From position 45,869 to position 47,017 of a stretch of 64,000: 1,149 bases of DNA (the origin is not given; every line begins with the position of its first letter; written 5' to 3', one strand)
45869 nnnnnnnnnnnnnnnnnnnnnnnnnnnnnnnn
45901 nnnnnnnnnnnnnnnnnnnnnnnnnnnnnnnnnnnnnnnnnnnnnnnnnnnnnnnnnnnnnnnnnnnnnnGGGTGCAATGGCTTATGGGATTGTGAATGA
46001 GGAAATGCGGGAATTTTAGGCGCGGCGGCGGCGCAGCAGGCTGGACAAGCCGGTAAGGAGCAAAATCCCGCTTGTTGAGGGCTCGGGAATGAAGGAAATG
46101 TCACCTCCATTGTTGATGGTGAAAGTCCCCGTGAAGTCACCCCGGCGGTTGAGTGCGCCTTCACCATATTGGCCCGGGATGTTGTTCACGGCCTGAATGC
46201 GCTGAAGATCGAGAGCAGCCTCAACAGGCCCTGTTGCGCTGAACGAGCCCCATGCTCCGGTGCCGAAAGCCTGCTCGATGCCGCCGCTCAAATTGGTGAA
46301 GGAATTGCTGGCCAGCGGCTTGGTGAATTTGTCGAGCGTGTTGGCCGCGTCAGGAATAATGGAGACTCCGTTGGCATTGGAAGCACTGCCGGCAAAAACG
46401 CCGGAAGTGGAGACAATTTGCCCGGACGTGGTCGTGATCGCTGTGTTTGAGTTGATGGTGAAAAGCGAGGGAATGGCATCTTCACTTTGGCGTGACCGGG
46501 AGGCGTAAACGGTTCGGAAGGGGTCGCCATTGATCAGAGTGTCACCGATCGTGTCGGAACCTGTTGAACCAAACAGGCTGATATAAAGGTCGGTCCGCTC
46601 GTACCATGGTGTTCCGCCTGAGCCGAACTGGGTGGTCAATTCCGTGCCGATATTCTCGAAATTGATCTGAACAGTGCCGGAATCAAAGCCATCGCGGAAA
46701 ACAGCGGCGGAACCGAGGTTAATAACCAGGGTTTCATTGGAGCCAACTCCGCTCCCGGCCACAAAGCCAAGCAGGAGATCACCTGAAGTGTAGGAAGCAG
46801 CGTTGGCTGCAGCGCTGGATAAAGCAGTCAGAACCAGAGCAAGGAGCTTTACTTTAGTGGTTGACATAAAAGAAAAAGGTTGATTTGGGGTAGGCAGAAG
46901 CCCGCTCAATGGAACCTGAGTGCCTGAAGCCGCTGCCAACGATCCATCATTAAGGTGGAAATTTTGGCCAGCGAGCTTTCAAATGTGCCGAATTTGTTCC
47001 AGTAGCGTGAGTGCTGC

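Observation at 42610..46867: Four-gene surface cassette: paralogous domain with alternative C-terminal ends flanking a PstS-fold protein, convergent on the giant exoprotein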

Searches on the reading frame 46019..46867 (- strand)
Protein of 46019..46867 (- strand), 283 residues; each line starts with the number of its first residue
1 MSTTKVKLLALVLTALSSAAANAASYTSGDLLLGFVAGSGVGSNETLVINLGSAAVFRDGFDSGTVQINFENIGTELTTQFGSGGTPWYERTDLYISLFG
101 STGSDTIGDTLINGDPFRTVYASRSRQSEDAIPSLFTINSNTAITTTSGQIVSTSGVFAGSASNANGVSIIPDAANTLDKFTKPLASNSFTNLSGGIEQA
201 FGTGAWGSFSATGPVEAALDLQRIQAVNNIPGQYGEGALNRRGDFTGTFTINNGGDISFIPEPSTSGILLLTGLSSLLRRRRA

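Call 3: search_protein_families(library=pfam, proteins=[window:46019-46867:-], max_evalue=1)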
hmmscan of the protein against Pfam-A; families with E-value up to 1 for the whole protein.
seq(283 aa): 2 families
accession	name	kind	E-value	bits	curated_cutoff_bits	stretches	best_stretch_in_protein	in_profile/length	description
PF07589.16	PEP-CTERM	-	0.082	13.5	20.7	1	260-282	2-24/24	PEP-CTERM motif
PF19887.4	DUF6360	-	0.12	13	23.8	1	23-75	8-58/91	Family of unknown function (DUF6360)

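Call 4: search_protein_families(library=ncbifam, proteins=[window:46019-46867:-], max_evalue=1)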
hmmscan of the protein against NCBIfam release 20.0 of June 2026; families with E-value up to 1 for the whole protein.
seq(283 aa): 1 family
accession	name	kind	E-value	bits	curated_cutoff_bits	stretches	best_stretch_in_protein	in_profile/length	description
TIGR02595.1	PEP_CTERM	domain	0.0016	19.1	16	1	260-282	1-23/24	PEP-CTERM sorting domain-containing protein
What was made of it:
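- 46016..46867 (-): Gene A: signal peptide, about 240-aa domain of unknown family, PEP-CTERM tail (283 aa). TIGR02595 scores 19.1 bits against a cut-off of 16 (call 4).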

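Call 7: find_homologous_proteins(query=window:46019-46867:-)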
Query seq(283 aa) (283 aa): 65 proteins with E <= 0.001 among 7329 candidates.
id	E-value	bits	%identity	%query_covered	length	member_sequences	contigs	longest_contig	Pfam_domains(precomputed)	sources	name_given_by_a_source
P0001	4.2e-173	592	100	100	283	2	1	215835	-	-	-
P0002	1.6e-113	397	69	95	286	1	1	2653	-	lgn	-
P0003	3.2e-107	376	66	95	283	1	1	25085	-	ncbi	-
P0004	4.3e-103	362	66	93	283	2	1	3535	-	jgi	jgi:hypothetical protein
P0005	3.9e-99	349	63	93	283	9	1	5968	-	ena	-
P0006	1.7e-81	292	56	88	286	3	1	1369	-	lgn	-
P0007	2.8e-79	284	49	93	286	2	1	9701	-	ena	-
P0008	1.7e-77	278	55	90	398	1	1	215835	-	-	-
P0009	3.8e-75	271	54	89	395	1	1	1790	-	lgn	-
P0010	2.3e-72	262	52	90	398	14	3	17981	-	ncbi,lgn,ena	-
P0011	1.0e-70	256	50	99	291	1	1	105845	PF07589.17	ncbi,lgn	ncbi:MAG: PEP-CTERM sorting domain-containing protein [Verrucomicrobiota bacterium]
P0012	1.4e-69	252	50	99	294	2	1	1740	-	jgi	jgi:hypothetical protein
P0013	2.4e-69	252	57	81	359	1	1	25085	-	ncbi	-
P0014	1.1e-66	243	48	93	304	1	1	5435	-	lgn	-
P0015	3.5e-66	241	49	92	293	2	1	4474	PF07589.17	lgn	-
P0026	9.5e-37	145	39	99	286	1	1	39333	-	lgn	-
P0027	4.4e-35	139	36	97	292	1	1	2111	PF07589.17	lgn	-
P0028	6.7e-31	126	36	93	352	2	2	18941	PF07589.17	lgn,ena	-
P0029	7.9e-30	122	36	100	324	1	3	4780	PF07589.17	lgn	-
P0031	2.8e-28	117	36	87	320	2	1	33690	PF07589.17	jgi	-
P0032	7.9e-28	116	34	98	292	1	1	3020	PF07589.17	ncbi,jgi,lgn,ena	jgi:hypothetical protein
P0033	1.5e-27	115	35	98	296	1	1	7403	PF07589.17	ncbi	-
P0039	2.3e-22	98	35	99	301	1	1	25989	PF07589.17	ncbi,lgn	-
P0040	2.9e-22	97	33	99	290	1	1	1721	PF07589.17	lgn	-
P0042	5.5e-21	93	35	92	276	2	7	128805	-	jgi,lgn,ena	jgi:hypothetical protein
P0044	2.4e-20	91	33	92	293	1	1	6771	PF07589.17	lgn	-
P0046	4.8e-20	90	34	100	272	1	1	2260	PF07589.17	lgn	-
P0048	7.3e-19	86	34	91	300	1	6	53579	PF07589.17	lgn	-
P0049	9.9e-16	76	31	94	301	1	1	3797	PF07589.17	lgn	-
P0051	1.1e-14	73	31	99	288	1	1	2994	PF07589.17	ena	-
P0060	4.2e-10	57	34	93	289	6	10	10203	PF07589.17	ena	-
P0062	1.5e-8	52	32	94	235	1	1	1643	PF07589.17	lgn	-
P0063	1.2e-7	49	30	93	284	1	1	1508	PF07589.17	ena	-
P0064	2.2e-4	39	29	100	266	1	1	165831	PF07589.17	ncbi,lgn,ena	-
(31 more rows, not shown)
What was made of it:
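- Checked: B: 43333-44529, 398 aa. The public protein collection's gene call for this contig has the same length (P0008, call 7).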

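Call 9: find_encoding_contigs(protein=P0003, flank=10000, max_places=3)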
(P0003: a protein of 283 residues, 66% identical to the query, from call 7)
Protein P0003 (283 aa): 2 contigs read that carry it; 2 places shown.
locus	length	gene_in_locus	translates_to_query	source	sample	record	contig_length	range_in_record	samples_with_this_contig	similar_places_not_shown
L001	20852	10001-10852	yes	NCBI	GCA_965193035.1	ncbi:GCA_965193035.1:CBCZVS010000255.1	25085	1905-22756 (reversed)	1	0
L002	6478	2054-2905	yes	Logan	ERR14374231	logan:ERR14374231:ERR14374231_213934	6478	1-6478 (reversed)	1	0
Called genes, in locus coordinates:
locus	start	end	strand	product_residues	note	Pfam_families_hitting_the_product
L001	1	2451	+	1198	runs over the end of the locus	PF00082:Peptidase_S8, PF18911:PKD_4 (weak), PF22352:K319L-like_PKD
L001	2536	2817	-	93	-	-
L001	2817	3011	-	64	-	-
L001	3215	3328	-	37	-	-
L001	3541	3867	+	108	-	-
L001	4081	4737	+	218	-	PF04542:Sigma70_r2, PF08281:Sigma70_r4_2, PF04545:Sigma70_r4 (faint)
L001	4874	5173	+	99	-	-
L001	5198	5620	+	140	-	-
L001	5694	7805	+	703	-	PF17191:RecG_wedge, PF00270:DEAD, PF04851:ResIII, PF00271:Helicase_C, PF19833:RecG_dom3_C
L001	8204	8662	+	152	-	PF22381:Staph_reg_Sar_Rot (weak), PF01047:MarR, PF12802:MarR_2, PF13601:HTH_34 (weak)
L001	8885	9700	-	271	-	PF08238:Sel1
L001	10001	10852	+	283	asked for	-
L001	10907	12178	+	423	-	-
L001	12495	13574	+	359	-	-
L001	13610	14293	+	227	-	-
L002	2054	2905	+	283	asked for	-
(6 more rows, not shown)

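Call 10: find_encoding_contigs(protein=P0011, flank=10000, max_places=3)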
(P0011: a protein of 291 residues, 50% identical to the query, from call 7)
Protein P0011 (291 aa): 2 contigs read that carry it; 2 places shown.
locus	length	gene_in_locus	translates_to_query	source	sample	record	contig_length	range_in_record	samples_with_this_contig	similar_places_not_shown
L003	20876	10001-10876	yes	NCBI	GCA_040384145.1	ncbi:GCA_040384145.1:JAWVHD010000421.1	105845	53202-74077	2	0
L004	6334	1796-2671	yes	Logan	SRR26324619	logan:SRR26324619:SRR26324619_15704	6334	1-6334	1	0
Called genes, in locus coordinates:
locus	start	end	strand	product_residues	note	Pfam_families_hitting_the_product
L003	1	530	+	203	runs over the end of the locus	PF00857:Isochorismatase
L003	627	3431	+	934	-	PF00133:tRNA-synt_1, PF09334:tRNA-synt_1g, PF08264:Anticodon_1, PF06827:zf-FPG_IleRS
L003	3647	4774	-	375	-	PF00756:Esterase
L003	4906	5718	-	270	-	PF01026:TatD_DNase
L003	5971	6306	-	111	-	-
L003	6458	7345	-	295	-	PF01522:Polysacc_deac_1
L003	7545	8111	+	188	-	PF10604:Polyketide_cyc2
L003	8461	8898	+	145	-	PF02590:SPOUT_MTase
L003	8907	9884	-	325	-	PF08238:Sel1 (weak)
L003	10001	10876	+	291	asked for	PF07589:PEP_exosort_dom (weak)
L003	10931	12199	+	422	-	-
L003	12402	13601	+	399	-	-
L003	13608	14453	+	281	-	-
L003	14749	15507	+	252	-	PF24096:DUF7379, PF00561:Abhydrolase_1 (weak), PF12146:Hydrolase_4 (faint), PF12697:Abhydrolase_6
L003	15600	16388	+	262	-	PF00106:adh_short, PF08659:KR (weak), PF13561:adh_short_C2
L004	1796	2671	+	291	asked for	PF07589:PEP_exosort_dom (weak)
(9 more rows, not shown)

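Call 11: find_encoding_contigs(protein=P0042, flank=10000, max_places=2)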
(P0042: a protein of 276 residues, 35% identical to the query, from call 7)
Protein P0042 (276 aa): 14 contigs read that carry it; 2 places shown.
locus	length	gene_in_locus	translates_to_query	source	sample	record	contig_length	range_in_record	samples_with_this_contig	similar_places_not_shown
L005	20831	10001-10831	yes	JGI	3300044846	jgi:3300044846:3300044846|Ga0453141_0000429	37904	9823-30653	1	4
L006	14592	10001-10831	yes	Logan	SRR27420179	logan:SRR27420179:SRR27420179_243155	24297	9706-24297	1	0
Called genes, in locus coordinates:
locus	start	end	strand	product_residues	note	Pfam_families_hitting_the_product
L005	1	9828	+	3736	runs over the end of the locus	PF05860:TPS, PF12545:DUF3739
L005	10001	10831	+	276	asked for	-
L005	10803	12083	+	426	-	-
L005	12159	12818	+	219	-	-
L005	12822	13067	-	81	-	-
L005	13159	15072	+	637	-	PF00012:HSP70, PF06723:MreB_Mbl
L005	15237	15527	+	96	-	PF00166:Cpn10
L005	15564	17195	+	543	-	PF00118:Cpn60_TCP1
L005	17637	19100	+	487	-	PF02074:Peptidase_M32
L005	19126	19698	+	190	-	PF02223:Thymidylate_kin, PF13521:AAA_28 (weak)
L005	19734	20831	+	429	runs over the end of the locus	-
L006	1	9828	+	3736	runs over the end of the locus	PF05860:TPS, PF12545:DUF3739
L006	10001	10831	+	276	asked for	-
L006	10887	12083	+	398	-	-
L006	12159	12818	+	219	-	-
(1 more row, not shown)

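Call 12: find_encoding_contigs(protein=P0064, flank=10000, max_places=2)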
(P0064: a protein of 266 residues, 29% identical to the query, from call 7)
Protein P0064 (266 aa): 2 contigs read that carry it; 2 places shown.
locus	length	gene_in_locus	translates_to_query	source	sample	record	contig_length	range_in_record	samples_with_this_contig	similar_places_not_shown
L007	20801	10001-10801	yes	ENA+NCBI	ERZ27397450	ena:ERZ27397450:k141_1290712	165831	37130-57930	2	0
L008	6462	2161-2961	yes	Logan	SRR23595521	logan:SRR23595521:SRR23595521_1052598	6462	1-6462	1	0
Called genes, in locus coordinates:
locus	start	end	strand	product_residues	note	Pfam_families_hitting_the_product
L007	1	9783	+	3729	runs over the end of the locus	PF05860:TPS, PF12545:DUF3739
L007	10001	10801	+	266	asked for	PF07589:PEP_exosort_dom (weak)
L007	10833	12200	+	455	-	-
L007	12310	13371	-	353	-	PF01966:HD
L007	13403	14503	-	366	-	PF04055:Radical_SAM, PF19288:CofH_C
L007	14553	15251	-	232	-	PF01168:Ala_racemase_N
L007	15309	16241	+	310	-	PF00126:HTH_1, PF03466:LysR_substrate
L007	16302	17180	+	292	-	PF01522:Polysacc_deac_1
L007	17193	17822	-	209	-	PF03734:YkuD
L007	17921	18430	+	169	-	PF13430:DUF4112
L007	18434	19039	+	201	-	PF03167:UDG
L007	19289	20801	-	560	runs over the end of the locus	-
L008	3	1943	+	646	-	?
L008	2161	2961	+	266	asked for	PF07589:PEP_exosort_dom (weak)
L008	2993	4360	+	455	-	-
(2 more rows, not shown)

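Call 13: find_encoding_contigs(protein=P0026, flank=10000, max_places=2)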
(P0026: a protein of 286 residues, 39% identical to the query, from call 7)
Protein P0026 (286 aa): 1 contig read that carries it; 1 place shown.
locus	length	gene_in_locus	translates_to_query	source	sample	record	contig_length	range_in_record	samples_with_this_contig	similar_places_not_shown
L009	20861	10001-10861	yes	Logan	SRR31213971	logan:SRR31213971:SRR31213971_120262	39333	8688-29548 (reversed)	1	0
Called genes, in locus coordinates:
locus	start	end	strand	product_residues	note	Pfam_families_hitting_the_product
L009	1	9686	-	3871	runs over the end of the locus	PF12545:DUF3739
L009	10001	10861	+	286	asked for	-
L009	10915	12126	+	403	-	-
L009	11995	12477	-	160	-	-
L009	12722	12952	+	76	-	-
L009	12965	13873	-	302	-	-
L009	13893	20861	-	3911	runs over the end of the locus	PF12545:DUF3739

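Call 29: predict_structure(alignment_id=A2)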
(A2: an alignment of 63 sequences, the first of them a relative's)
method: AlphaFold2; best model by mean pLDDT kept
length: 283 residues; sequences in the alignment: 63
mean_pLDDT: 90.3   pTM: 0.85
mean pLDDT of the five models: 90.3, 88.0, 87.5, 86.3, 85.8
residues with pLDDT >= 90: 219; 70-90: 36; 50-70: 17; < 50: 11
segments of 3 or more residues with pLDDT < 50: 1-8
pLDDT, mean of each block of 10 residues (from residue 1): 47 53 88 98 97 96 92 97 94 98 93 96 94 94 97 97 93 95 92 96 95 96 96 94 96 98 69 81 71
secondary structure, 60 per line:
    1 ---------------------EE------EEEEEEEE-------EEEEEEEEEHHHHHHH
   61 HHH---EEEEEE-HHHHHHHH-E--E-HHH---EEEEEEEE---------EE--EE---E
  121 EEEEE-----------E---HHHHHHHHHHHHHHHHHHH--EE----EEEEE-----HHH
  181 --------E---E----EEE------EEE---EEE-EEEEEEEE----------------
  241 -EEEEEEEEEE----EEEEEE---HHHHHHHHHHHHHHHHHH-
elements in order: E30-37 E45-53 H54-63 E67-72 H74-81 E94-101 E120-125 H141-159 E168-172 E198-200 E207-209 E213-215 E217-224 E242-251 E256-261 H265-282
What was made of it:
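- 46016..46867 (-): AlphaFold2 model has pLDDT 90.3 and pTM 0.85 (call 29).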

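Call 33: fold_search(model_id=the predicted structure, library=pdb)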
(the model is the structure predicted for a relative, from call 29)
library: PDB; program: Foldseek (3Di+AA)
matches with E <= 10: 71; with E <= 0.001: 0
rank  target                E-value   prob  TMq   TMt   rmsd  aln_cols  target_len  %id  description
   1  7oht_v                3.5e-01  0.02  0.09  0.09  20.3       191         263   10  Nog1-TAP associated immature ribosomal particles from S. cerevisiae after rpL2 expression shut down, population A (released 2021-11-03)
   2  7ypp_B                3.7e-01  0.01  0.09  0.13  17.8       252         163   10  Structural basis of a superoxide dismutase from a tardigrade, Ramazzottius varieornatus strain YOKOZUNA-1. (released 2023-07-26)
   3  7ypr_A                4.8e-01  0.01  0.09  0.13  17.2       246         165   11  Structural basis of a superoxide dismutase from a tardigrade, Ramazzottius varieornatus strain YOKOZUNA-1. (released 2023-12-06)
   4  7ypp_F                7.4e-01  0.01  0.09  0.12  17.9       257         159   10  Structural basis of a superoxide dismutase from a tardigrade, Ramazzottius varieornatus strain YOKOZUNA-1. (released 2023-07-26)
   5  7ypp_E                8.4e-01  0.01  0.09  0.12  17.8       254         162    9  Structural basis of a superoxide dismutase from a tardigrade, Ramazzottius varieornatus strain YOKOZUNA-1. (released 2023-07-26)
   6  7ypp_A                1.3e+00  0.01  0.09  0.12  18.1       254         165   10  Structural basis of a superoxide dismutase from a tardigrade, Ramazzottius varieornatus strain YOKOZUNA-1. (released 2023-07-26)
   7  6itb_B                1.6e+00  0.01  0.11  0.11  18.9       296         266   13  Icosahedral asymmetric unit (iASU) model of the well-refined part of FHV eluted particle (released 2019-08-28)
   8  8wrm_C                1.7e+00  0.01  0.10  0.04  21.7       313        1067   10  XBB.1.5 spike protein in complex with ACE2 (released 2023-12-06)
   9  7b12_C                1.8e+00  0.01  0.08  0.09  16.4       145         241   11  HUMAN IMMUNOPROTEASOME 20S PARTICLE IN COMPLEX WITH [2-(3-ethylphenyl)-1-[(2S)-3-phenyl-2-[(pyrazin-2-yl)formamido]pro (released 2021-12-01)
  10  9ots_D                1.8e+00  0.01  0.11  0.12  16.1       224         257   12  Cryo-EM structure of the T9SS PORkN ring complex of P. Gingivalis (released 2025-08-06)
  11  7ke8_C                2.1e+00  0.00  0.08  0.04  20.2       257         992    9  SARS-CoV-2 D614G 3 RBD down Spike Protein Trimer without the P986-P987 stabilizing mutations (S-GSAS-D614G sub-classif (released 2020-11-04)
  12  9n73_LR               2.3e+00  0.06  0.14  0.06  14.1       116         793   11  SSU processome maturation and disassembly, State G (released 2025-10-29)
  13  3lob_C                2.3e+00  0.01  0.11  0.10  18.2       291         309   14  Crystal Structure of Flock House Virus calcium mutant (released 2010-04-21)
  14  8h0z_C                2.6e+00  0.01  0.09  0.04  14.1       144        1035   10  Structure of SARS-CoV-1 Spike Protein with Engineered x1 Disulfide (S370C and D967C), Locked-122 Conformation (released 2022-11-09)
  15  9rdt_A                2.6e+00  0.01  0.10  0.04  14.1       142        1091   11  Structure of the RhGB07 Prefusion, Closed-state trimeric spike protein (released 2025-09-24)
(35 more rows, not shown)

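Call 35: search_solved_structures(query=A2, max_evalue=10, show_alignments=1)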
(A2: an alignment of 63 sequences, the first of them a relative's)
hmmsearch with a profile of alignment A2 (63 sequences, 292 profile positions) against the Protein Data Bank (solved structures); distinct sequences matched with E-value up to 10: 0.

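Call 70: search_protein_families(library=pfam, alignment_id=A2, max_evalue=0.1)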
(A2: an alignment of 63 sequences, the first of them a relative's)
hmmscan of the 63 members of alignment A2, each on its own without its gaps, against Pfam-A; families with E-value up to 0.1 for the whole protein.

A. member 1, P0001 (283 aa): 1 family
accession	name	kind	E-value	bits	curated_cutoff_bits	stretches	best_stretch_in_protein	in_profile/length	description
PF07589.16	PEP-CTERM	-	0.082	13.5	20.7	1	260-282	2-24/24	PEP-CTERM motif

B. families by the number of members that match (of 63 scanned): 5 families
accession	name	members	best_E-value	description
PF07589.16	PEP-CTERM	54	6.9e-08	PEP-CTERM motif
PF19076.6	CshA_repeat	5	0.014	Surface adhesin CshA repetitive domain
PF18205.6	VPDSG-CTERM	4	0.0049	VPDSG-CTERM motif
PF19887.4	DUF6360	1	0.095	Family of unknown function (DUF6360)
PF02580.21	Tyr_Deacylase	1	0.099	D-Tyr-tRNA(Tyr) deacylase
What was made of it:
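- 46016..46867 (-): 54 of 63 family members match PEP-CTERM at E <= 0.1 (call 70).
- On PEP-CTERM sorting-signal proteins (TIGR02595 / PF07589): 54 of 63 family members match PF07589 at E <= 0.1 (call 70).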
